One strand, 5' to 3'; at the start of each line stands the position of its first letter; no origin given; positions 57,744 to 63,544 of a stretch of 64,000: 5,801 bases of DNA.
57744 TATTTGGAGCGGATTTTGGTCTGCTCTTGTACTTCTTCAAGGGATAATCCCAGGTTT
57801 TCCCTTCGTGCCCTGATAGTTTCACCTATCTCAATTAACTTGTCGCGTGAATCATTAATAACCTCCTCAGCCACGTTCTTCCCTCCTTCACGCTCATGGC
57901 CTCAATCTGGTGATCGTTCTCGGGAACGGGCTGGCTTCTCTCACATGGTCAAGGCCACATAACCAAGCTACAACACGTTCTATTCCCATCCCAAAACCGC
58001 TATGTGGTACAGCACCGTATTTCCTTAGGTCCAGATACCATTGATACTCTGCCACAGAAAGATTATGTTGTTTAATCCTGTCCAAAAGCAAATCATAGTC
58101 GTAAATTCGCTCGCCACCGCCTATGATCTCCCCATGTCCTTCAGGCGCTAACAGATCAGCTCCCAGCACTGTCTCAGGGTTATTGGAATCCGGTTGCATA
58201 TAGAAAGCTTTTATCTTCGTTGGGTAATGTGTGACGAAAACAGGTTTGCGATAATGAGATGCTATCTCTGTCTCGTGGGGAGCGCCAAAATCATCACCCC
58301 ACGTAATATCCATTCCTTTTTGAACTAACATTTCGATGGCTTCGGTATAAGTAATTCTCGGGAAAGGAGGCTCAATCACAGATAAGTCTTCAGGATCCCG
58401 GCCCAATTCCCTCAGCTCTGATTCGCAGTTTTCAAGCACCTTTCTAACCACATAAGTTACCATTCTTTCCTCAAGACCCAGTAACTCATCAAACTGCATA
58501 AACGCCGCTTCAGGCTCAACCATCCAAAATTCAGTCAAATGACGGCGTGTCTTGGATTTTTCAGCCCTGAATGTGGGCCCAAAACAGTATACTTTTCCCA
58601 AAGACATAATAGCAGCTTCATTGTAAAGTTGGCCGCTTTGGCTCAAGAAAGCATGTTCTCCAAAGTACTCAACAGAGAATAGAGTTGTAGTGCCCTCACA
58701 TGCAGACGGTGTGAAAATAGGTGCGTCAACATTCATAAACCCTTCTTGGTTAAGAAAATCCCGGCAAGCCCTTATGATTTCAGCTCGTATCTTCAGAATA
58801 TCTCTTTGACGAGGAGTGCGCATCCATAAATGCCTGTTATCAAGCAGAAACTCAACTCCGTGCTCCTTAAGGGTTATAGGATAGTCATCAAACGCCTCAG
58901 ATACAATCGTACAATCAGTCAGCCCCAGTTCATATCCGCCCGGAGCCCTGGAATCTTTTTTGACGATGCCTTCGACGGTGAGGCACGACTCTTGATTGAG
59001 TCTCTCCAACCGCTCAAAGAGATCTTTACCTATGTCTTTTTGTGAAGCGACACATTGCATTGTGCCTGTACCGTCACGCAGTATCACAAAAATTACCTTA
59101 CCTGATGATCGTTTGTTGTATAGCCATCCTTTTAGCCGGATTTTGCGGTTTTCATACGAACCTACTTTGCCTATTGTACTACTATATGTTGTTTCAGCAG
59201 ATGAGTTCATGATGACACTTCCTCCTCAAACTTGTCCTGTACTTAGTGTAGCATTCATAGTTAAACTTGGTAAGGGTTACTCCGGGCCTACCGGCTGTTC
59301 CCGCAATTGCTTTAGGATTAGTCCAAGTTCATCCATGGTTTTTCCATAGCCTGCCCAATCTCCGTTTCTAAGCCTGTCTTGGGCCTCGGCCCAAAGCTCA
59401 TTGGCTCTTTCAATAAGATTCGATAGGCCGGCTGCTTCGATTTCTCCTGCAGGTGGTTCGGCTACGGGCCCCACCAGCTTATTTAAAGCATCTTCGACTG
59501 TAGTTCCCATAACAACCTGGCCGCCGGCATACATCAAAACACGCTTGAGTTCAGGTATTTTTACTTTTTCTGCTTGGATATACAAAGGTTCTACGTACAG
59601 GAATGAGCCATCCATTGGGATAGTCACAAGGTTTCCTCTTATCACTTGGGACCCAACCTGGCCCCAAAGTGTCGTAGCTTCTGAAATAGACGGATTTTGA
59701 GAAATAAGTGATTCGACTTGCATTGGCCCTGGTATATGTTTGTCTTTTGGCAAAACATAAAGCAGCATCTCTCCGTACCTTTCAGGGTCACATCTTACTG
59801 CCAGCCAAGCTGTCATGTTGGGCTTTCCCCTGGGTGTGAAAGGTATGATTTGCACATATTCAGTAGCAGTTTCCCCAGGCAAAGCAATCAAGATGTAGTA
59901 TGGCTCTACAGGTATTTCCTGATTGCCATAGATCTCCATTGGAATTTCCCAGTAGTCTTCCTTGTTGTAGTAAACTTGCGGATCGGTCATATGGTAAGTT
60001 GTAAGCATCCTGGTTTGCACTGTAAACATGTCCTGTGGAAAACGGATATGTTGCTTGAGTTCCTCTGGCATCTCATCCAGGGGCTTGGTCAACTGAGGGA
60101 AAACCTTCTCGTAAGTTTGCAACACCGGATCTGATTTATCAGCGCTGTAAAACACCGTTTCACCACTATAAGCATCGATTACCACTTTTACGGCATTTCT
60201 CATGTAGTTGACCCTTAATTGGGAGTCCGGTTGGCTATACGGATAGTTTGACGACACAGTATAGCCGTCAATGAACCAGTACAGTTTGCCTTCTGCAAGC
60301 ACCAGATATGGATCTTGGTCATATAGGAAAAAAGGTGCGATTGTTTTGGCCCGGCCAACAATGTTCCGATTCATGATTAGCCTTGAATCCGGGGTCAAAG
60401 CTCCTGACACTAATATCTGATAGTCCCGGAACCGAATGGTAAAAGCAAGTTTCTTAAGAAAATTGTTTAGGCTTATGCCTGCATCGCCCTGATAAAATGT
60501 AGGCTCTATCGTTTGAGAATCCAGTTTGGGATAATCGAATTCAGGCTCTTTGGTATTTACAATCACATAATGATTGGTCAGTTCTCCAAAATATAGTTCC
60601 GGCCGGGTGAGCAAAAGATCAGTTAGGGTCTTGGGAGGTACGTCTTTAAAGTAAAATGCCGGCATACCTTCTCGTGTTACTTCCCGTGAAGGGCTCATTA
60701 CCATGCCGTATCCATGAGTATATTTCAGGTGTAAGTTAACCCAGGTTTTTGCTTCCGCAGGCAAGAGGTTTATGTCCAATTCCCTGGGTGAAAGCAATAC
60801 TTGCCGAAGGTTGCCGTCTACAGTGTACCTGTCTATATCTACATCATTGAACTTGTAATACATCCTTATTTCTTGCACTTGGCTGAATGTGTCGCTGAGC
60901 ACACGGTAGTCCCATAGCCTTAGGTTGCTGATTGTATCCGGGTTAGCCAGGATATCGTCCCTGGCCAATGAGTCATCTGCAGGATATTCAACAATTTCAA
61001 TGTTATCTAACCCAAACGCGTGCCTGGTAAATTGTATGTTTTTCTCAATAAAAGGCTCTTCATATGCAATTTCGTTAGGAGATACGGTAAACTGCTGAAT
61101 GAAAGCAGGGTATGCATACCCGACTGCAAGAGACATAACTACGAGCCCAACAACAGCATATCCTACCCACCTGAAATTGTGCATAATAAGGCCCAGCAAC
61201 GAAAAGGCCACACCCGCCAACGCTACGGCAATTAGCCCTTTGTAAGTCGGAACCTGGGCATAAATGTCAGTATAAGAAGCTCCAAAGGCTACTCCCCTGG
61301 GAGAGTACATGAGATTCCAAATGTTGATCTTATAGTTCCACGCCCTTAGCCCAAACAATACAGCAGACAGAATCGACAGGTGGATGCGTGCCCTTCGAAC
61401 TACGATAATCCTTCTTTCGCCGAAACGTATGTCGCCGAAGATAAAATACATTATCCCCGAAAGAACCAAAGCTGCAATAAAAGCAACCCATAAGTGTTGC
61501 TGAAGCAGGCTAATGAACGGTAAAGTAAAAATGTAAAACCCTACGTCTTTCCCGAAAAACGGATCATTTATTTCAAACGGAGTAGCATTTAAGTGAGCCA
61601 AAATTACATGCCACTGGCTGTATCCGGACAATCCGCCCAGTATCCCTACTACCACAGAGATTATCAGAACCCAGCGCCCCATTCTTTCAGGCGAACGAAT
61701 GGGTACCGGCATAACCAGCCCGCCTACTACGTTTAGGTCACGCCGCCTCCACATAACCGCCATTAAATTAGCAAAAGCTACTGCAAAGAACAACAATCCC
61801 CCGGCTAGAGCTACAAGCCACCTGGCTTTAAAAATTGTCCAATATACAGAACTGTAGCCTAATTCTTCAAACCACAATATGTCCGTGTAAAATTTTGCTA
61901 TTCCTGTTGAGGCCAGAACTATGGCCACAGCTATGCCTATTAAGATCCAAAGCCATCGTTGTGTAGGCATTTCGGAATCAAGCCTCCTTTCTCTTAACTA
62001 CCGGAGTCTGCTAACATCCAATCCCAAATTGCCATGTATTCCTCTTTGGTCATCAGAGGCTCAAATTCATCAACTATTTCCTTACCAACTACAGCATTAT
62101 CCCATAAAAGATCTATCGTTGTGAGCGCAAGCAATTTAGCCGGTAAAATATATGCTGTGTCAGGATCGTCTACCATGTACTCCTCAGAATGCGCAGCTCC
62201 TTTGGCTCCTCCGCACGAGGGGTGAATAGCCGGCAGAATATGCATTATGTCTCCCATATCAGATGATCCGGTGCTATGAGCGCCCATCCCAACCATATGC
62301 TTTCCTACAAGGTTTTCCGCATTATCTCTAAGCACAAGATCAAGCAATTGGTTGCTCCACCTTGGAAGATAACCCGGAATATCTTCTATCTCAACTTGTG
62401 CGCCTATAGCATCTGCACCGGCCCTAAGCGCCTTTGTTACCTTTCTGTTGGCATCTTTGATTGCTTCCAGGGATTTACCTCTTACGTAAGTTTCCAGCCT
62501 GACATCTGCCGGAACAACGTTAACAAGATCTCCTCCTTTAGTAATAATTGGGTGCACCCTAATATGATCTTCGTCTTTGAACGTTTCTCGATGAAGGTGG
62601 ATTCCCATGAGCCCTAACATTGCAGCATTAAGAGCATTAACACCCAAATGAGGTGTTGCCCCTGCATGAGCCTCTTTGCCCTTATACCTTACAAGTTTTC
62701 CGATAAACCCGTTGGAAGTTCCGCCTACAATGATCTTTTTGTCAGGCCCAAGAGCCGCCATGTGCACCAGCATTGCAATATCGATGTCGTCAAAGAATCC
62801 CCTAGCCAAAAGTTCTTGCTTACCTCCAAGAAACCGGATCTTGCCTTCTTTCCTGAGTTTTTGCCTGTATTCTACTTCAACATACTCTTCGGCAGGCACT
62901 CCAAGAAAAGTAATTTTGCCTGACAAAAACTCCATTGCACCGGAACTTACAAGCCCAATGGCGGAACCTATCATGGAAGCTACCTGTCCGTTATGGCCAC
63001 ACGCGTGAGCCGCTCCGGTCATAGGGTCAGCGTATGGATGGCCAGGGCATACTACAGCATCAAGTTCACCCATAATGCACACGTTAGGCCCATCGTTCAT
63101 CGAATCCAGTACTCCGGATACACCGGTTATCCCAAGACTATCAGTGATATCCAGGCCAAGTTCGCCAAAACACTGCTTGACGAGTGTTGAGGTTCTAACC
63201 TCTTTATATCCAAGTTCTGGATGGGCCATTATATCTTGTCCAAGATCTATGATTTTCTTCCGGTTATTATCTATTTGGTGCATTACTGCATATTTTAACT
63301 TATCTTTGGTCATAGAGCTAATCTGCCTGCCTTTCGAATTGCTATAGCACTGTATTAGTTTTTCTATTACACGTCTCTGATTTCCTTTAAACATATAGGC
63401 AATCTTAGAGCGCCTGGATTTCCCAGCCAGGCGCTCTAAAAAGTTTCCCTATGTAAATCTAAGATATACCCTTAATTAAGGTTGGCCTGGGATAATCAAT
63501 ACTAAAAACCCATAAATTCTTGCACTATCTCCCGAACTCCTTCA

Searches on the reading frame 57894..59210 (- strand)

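Call 50: search_protein_families(library=pfam, proteins=[window:57894-59210:-], max_evalue=0.00001)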
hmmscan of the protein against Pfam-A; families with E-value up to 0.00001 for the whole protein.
window:57894-59210:- (438 aa): 2 families
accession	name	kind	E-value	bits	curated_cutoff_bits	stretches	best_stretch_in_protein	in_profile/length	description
PF00152.25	tRNA-synt_2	-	2.2e-77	260.6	25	1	120-432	3-307/308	tRNA synthetases class II (D, K and N)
PF01336.31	tRNA_anti-codon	-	2e-16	60.1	27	1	25-102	2-74/75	OB-fold nucleic acid binding domain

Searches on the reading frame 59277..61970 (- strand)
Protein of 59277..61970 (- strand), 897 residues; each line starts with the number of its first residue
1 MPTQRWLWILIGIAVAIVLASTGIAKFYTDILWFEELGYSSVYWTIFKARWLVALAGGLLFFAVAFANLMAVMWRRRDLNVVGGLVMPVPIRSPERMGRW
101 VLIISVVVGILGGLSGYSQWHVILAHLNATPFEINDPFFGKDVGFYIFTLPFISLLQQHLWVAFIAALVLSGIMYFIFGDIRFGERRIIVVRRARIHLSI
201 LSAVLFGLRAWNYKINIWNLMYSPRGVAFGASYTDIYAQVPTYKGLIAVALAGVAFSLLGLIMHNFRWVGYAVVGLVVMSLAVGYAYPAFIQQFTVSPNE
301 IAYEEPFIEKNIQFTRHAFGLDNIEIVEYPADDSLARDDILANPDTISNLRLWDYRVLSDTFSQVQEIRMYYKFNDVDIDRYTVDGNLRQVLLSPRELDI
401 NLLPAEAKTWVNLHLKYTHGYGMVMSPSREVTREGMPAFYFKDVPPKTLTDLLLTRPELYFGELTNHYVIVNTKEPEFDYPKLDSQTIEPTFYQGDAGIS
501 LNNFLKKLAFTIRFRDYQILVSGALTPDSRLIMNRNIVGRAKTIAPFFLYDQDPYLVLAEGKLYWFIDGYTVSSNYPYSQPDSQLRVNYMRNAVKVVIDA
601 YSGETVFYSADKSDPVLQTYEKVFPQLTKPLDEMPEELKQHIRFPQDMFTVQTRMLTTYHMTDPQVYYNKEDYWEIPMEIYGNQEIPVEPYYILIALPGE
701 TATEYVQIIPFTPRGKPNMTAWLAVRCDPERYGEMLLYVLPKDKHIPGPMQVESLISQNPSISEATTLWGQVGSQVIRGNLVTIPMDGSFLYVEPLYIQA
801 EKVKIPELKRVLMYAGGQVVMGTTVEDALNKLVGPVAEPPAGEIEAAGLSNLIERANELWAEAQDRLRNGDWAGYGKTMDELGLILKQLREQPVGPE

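Call 50: search_protein_families(library=pfam, proteins=[window:59277-61970:-], max_evalue=0.00001)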
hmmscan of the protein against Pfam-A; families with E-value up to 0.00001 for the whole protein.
window:59277-61970:- (897 aa): 1 family
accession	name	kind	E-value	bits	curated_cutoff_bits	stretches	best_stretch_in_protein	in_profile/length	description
PF03699.18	UPF0182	-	1e-282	940.3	27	1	8-769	2-770/770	Uncharacterised protein family (UPF0182)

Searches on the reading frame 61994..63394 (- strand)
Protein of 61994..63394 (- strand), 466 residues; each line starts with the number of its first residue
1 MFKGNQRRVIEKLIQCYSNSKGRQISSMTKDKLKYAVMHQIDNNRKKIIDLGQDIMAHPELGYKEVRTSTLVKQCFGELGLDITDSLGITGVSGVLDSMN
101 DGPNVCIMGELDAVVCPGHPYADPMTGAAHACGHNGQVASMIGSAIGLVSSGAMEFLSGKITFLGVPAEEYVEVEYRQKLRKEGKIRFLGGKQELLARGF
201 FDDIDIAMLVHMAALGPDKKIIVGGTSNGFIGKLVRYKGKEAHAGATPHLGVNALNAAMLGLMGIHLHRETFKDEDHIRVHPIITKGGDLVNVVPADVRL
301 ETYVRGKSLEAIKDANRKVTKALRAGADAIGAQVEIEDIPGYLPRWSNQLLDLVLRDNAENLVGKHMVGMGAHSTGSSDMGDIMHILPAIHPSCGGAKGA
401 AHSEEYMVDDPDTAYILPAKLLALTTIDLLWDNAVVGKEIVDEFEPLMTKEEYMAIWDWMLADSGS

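Call 50: search_protein_families(library=pfam, proteins=[window:61994-63394:-], max_evalue=0.00001)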
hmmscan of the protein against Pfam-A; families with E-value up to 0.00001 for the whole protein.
window:61994-63394:- (466 aa): 2 families
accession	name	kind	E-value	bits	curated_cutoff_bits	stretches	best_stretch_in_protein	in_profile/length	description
PF07687.19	M20_dimer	-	1.8e-08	34.7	21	1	229-326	5-102/107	Peptidase dimerisation domain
PF01546.33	Peptidase_M20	-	4.3e-08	33.8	24.6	1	107-409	2-189/206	Peptidase family M20/M25/M40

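Call 53: find_encoding_contigs(protein=window:61994-63394:-, flank=10000, max_places=1)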
Protein window:61994-63394:- (466 aa): no gene with exactly this product is on record in the collection.
